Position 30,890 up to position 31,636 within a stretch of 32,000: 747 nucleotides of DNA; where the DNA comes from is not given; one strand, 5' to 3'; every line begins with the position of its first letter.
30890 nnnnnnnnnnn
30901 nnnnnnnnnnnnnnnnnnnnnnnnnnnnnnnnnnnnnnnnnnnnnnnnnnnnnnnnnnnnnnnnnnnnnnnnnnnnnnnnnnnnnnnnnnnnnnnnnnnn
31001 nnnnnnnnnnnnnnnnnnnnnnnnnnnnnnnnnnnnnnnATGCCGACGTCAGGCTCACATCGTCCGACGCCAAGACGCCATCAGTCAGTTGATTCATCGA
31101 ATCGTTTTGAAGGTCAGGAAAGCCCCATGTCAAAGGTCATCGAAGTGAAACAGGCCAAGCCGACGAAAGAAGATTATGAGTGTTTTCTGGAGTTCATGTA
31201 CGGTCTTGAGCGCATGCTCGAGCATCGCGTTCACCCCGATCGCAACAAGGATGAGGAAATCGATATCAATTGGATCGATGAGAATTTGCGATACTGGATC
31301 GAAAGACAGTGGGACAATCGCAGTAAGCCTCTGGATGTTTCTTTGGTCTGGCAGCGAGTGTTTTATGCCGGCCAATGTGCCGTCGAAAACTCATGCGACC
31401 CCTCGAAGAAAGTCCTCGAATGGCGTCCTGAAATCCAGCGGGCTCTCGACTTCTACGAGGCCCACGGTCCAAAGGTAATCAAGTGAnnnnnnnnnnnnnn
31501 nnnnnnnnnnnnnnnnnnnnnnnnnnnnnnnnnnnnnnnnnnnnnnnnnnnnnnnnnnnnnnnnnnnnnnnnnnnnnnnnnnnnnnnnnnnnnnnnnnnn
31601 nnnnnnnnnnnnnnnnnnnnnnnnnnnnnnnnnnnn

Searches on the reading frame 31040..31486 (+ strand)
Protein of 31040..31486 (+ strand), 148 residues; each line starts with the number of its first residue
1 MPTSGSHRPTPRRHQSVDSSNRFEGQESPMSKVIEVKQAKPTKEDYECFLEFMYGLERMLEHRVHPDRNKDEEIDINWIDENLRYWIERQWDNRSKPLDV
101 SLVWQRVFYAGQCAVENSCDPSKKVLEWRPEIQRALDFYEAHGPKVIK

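Call 18: find_encoding_contigs(protein=window:31040-31486:+, flank=10000, max_places=10)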
Protein window:31040-31486:+ (148 aa): no gene with exactly this product is on record in the collection.
